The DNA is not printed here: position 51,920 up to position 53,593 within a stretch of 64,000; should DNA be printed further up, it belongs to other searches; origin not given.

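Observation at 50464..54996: Three tandem Wzx/PST-like MOP transporters (one old and two recently duplicated paralogs) immediately beside the NRPS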

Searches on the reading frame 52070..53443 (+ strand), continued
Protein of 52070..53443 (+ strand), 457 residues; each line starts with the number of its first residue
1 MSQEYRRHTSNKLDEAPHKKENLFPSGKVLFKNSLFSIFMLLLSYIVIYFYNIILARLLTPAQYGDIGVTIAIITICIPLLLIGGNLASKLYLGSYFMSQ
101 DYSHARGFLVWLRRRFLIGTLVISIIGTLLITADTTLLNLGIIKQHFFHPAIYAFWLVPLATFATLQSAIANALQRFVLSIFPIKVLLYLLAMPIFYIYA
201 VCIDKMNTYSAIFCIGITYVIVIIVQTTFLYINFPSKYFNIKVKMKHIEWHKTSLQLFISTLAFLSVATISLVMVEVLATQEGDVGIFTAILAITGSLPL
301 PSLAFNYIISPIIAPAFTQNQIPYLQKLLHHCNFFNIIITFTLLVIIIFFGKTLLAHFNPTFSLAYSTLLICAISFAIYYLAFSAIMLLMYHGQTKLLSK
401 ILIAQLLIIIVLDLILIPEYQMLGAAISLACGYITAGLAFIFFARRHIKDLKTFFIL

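Call 46: find_encoding_contigs(protein=P0010, flank=8000, max_places=1)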
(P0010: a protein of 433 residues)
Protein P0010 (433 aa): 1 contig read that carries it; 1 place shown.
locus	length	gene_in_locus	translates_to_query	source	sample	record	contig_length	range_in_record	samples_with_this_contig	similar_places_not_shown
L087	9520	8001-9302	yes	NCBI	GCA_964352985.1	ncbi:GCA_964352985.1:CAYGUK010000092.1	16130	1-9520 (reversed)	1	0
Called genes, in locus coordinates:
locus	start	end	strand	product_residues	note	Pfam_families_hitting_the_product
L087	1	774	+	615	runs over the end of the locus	PF12796:Ank_2 (faint)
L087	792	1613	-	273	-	PF04909:Amidohydro_2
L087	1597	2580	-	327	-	PF00248:Aldo_ket_red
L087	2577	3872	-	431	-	PF02746:MR_MLE_N, PF13378:MR_MLE_C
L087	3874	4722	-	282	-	PF01557:FAA_hydrolase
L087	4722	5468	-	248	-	PF00106:adh_short, PF08659:KR (weak), PF13561:adh_short_C2, PF23441:SDR (weak)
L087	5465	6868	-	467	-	PF00083:Sugar_tr, PF07690:MFS_1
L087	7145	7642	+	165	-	-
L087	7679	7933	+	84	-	-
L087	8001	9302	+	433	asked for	PF01943:Polysacc_synt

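Call 47: find_encoding_contigs(protein=P0011, flank=8000, max_places=1)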
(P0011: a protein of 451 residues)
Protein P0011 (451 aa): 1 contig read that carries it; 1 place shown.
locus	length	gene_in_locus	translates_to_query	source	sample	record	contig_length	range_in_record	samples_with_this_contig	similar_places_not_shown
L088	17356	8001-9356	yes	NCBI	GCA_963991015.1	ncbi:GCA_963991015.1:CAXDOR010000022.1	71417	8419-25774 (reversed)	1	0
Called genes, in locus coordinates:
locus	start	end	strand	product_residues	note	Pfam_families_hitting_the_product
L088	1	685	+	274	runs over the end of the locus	-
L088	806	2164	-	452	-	PF01794:Ferric_reduct, PF08022:FAD_binding_8 (weak), PF00175:NAD_binding_1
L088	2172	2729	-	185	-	PF03358:FMN_red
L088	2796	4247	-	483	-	PF01370:Epimerase, PF05368:NmrA, PF13460:NAD_binding_10, PF11066:DUF2867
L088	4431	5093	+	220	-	PF04366:Ysc84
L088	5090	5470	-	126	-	-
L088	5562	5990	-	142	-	-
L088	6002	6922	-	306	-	PF01435:Peptidase_M48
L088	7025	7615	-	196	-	-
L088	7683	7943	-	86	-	-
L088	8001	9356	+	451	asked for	PF01943:Polysacc_synt (weak)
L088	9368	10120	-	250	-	PF05359:DUF748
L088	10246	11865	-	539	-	PF00118:Cpn60_TCP1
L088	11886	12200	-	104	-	PF00166:Cpn10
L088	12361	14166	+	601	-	PF08439:Peptidase_M3_N, PF01432:Peptidase_M3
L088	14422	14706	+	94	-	PF00381:PTS-HPr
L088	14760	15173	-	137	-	PF02577:BFN_dom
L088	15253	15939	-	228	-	PF00455:DeoRC (faint), PF06026:Rib_5-P_isom_A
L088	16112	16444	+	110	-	-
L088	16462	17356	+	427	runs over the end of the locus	PF00579:tRNA-synt_1b, PF16714:TyrRSs_C (weak), PF22421:SYY_C-terminal, PF01479:S4 (weak)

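Call 53: predict_structure(alignment_id=A2)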
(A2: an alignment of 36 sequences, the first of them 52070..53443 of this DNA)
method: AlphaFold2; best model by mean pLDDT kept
length: 457 residues; sequences in the alignment: 36
mean_pLDDT: 91.0   pTM: 0.89
mean pLDDT of the five models: 91.0, 90.5, 89.5, 89.0, 88.9
residues with pLDDT >= 90: 362; 70-90: 69; 50-70: 7; < 50: 19
segments of 3 or more residues with pLDDT < 50: 1-19
pLDDT, mean of each block of 10 residues (from residue 1): 45 48 70 83 95 97 97 94 91 91 97 96 95 93 86 94 96 90 95 96 92 97 97 95 94 91 92 97 97 96 86 87 92 92 98 98 98 97 92 91 97 98 98 97 93 71
secondary structure, 60 per line:
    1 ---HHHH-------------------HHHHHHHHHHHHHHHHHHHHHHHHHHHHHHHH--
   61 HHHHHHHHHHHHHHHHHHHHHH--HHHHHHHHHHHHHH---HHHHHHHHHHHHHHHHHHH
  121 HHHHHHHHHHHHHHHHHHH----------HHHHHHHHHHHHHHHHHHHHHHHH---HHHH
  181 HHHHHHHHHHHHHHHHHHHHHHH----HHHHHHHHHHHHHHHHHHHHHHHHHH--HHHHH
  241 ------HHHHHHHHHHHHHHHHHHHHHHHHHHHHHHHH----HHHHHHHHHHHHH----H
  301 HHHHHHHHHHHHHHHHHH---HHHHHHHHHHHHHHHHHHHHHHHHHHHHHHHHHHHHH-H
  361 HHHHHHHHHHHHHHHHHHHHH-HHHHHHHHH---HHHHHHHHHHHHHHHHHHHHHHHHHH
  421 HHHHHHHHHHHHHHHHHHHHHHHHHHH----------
elements in order: H4-7 H27-58 H61-82 H85-98 H102-139 H150-173 H177-203 H208-233 H236-240 H247-278 H283-295 H300-318 H322-358 H360-381 H383-391 H395-447
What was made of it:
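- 52070..53443 (+): Paralogue B, 457 aa, PST/Wzx-like MOP transporter (the one modelled). AlphaFold2 pLDDT 91.0, pTM 0.89, all-helical with about 12 TM helices (call 53).
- On MOP superfamily (TCDB 2.A.66): AF2 model of B: pLDDT 91, pTM 0.89 (call 53).
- On MurJ / MVF (PF03023): The model has about 12 TM helices in 457 aa with no extra C-terminal pair (call 53).
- Fold: model pLDDT 91 (call 53). They have 12 helices rather than the 14 of MurJ (call 53).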

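Call 55: fold_search(model_id=the predicted structure, library=pdb)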
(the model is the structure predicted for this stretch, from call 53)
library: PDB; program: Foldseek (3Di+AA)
matches with E <= 10: 223; with E <= 0.001: 58
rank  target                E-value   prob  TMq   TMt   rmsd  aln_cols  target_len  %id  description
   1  9g9p_A                4.3e-08  1.00  0.71  0.78   4.9       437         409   14  Lipid III flippase WzxE with NB10 and NB7 nanobodies in inward-facing conformation - crystal 2 (released 2025-01-22)
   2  9g9n_A                8.5e-08  1.00  0.71  0.78   4.5       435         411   14  Lipid III flippase WzxE with NB10 and NB7 nanobodies in inward-facing conformation - crystal 1 (released 2025-01-22)
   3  7wax                  1.4e-07  1.00  0.65  0.60   5.6       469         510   16  MurJ inward occluded form (released 2022-06-01)
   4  6fhz                  2.2e-07  1.00  0.69  0.71   5.4       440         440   14  Inward-facing conformation of a multidrug resistance MATE family transporter of the MOP superfamily. (released 2019-05-08)
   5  7waw                  3.7e-07  1.00  0.67  0.62   5.3       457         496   16  MurJ inward closed form (released 2022-06-01)
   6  9nu5_A                1.3e-06  1.00  0.58  0.54   6.9       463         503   13  Structure of MurJ in complex with single gene lysis protein from phage PP7 (released 2026-02-11)
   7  9g9o_A                1.5e-06  1.00  0.61  0.66   5.8       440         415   16  Lipid III flippase WzxE with NB10 and NB7 nanobodies in outward-facing conformation - crystal 2 (released 2025-01-22)
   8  9g95_A                1.9e-06  1.00  0.64  0.69   5.4       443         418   16  Lipid III flippase WzxE with NB10 nanobody in outward-facing conformation at 2.7552 A (released 2025-01-22)
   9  9nu8_A                2.2e-06  1.00  0.58  0.53   6.6       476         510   14  Structure of MurJ in complex with single gene lysis protein from phage Changjiang3 (released 2026-02-11)
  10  6hfb_B                2.4e-06  1.00  0.68  0.68   5.5       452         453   15  Outward-facing conformation of a multidrug resistance MATE family transporter of the MOP superfamily. (released 2019-06-12)
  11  7wag                  2.9e-06  1.00  0.69  0.61   5.5       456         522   15  Crystal structure of MurJ squeezed form (released 2022-06-01)
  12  6ids                  3.0e-06  1.00  0.64  0.66   6.1       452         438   14  Crystal structure of Vibrio cholerae MATE transporter VcmN D35N mutant (released 2019-01-16)
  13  3vvo                  3.7e-06  1.00  0.67  0.68   5.6       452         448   15  Crystal structure of MATE in the bent conformation (released 2013-04-03)
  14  3w4t                  4.8e-06  1.00  0.68  0.70   5.3       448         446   14  Crystal structure of MATE P26A mutant (released 2013-04-03)
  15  7dqk_B                5.0e-06  1.00  0.60  0.57   7.3       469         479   13  A nicotine MATE transporter, Nicotiana tabacum MATE2 (NtMATE2) (released 2021-06-09)
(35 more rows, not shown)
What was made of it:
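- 52070..53443 (+): Foldseek top hit WzxE 9g9p, E 4e-8, TM 0.71/0.78 (call 55).
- On MOP superfamily (TCDB 2.A.66): 58 Foldseek PDB hits at E<=1e-3; the 50 listed are all Wzx, MurJ or MATE (call 55).
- Foldseek agrees (call 55). The top Foldseek hit is the lipid III flippase WzxE (call 55).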

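Call 62: list_cluster_members(proteins=[L081:9075-9764:-, L081:5173-9072:-, L081:11561-14704:-, L088:10246-11865:-, L088:12361-14166:+, L087:2577-3872:-, L087:5465-6868:-, L086:9366-10640:+, P0012, P0018])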
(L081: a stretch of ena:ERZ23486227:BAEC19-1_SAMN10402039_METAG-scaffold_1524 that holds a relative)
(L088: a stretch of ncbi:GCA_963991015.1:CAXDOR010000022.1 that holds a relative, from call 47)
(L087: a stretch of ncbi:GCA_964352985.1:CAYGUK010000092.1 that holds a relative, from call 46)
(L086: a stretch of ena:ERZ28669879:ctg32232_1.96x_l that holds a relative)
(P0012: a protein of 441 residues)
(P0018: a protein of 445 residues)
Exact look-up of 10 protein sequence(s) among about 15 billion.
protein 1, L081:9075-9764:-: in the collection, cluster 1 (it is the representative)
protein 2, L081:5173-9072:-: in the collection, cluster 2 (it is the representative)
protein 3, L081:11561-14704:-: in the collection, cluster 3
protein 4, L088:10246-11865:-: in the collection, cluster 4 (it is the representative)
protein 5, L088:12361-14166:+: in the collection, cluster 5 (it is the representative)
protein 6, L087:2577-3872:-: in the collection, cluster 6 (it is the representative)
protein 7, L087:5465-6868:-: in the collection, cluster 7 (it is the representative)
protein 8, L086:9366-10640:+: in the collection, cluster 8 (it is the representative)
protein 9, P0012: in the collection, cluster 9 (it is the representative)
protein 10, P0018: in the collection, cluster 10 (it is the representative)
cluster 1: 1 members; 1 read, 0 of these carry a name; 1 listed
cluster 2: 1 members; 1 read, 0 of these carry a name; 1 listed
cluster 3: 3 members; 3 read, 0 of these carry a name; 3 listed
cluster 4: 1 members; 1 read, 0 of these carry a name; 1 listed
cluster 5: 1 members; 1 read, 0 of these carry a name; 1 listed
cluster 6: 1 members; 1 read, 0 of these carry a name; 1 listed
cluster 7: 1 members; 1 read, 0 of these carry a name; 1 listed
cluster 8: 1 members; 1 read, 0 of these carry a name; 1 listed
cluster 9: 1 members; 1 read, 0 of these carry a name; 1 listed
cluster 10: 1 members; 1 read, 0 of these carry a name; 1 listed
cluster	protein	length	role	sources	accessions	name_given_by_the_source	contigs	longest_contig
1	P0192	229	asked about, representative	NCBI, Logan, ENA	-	-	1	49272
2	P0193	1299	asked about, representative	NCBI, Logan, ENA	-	-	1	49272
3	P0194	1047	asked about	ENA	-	-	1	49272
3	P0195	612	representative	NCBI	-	-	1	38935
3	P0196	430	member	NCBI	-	-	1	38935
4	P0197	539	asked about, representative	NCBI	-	-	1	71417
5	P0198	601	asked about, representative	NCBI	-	-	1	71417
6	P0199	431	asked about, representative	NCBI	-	-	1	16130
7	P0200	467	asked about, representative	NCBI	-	-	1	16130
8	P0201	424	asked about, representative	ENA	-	-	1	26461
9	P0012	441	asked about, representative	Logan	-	-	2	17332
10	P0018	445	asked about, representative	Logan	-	-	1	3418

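Call 63: search_solved_structures(query=A2, max_evalue=10, show_alignments=3)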
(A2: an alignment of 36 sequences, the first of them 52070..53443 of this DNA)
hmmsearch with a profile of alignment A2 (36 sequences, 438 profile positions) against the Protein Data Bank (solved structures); distinct sequences matched with E-value up to 10: 3.
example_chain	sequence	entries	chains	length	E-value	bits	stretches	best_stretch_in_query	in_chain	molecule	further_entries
4lz6_A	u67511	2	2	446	6.4e-06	28.6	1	250-426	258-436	BH2163 protein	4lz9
5c6n_A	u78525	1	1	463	8.5e-06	28.2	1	250-426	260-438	BH2163 protein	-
5c6o_A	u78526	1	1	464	8.5e-06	28.2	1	250-426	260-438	BH2163 protein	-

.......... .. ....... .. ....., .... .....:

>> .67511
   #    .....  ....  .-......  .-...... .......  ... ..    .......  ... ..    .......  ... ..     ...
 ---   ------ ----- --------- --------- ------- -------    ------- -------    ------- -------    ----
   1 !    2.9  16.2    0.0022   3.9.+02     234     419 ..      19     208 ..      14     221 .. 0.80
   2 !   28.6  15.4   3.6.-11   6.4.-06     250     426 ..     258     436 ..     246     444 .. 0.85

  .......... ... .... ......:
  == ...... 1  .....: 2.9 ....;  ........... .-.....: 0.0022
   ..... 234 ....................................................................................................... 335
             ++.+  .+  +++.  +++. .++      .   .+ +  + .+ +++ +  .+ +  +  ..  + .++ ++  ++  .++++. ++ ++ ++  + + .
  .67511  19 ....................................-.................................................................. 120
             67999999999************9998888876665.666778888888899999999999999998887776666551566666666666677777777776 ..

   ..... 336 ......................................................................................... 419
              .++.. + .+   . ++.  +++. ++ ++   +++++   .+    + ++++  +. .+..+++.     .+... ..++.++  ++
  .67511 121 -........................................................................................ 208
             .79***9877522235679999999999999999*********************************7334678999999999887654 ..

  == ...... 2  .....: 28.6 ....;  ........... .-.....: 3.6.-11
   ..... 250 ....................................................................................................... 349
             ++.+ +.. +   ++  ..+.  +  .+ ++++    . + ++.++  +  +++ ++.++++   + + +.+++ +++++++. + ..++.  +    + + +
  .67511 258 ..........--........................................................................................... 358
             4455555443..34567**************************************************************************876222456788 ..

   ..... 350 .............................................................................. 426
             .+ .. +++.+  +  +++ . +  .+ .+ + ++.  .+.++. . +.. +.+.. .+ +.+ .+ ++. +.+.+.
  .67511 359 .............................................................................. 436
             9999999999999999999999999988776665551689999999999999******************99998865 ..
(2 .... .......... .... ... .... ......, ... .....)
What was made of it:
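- On MATE (PF01554): The profile hits the DinF-BH C-lobe at E 6e-6 (call 63).
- The only PDB sequence hit of the family profile is the MATE DinF-BH (E 6e-6, call 63).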

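Call 67: find_encoding_contigs(protein=P0012, flank=8000, max_places=1)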
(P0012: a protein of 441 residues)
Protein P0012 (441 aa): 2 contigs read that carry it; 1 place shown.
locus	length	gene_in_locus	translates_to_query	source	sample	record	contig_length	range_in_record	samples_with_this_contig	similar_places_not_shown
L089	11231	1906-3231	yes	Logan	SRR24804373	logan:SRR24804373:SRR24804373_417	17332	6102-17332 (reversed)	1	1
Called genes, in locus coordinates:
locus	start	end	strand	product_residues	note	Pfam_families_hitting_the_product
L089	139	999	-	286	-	PF05721:PhyH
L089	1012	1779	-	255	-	PF00891:Methyltransf_2 (weak), PF13489:Methyltransf_23, PF01209:Ubie_methyltran (weak), PF13649:Methyltransf_25, PF13847:Methyltransf_31, PF08241:Methyltransf_11, PF08242:Methyltransf_12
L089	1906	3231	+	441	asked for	PF01554:MatE (weak)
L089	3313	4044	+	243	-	-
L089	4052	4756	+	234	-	-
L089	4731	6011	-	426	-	PF00929:RNase_T, PF26016:ExoI_C (weak)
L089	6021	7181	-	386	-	PF01545:Cation_efflux, PF16916:ZT_dimer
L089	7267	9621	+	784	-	PF00515:TPR_1 (weak), PF07719:TPR_2 (weak), PF13414:TPR_11 (weak), PF14559:TPR_19 (weak), PF14559:TPR_19, PF00515:TPR_1, PF13414:TPR_11, PF13844:Glyco_transf_41, +13 more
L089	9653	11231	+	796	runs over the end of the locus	PF00515:TPR_1 (faint), PF07719:TPR_2 (faint), PF13181:TPR_8 (faint), PF13414:TPR_11 (faint), PF13424:TPR_12 (faint), PF13428:TPR_14 (faint), PF13432:TPR_16 (faint), PF13844:Glyco_transf_41, +2 more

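Call 68: find_encoding_contigs(protein=P0014, flank=8000, max_places=1)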
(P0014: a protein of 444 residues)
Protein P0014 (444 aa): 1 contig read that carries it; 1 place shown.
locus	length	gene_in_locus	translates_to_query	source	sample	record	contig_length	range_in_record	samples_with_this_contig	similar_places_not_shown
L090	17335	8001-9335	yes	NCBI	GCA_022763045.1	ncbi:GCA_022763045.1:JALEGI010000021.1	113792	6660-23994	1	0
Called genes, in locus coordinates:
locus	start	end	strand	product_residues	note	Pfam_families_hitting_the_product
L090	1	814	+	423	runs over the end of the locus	PF00202:Aminotran_3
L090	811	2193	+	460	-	PF25145:NfeD1b_N, PF01972:SDH_protease (weak), PF24961:NfeD_membrane, PF01957:NfeD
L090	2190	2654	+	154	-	PF01957:NfeD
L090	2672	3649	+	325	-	PF12127:FloA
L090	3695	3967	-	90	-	-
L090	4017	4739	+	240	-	-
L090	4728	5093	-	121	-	PF04347:FliO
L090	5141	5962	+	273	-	PF08282:Hydrolase_3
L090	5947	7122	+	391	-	-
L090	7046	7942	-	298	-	PF00106:adh_short, PF13561:adh_short_C2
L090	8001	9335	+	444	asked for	PF01943:Polysacc_synt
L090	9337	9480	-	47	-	-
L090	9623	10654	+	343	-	-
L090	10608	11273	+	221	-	PF00590:TP_methylase (weak)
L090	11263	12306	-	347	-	PF04055:Radical_SAM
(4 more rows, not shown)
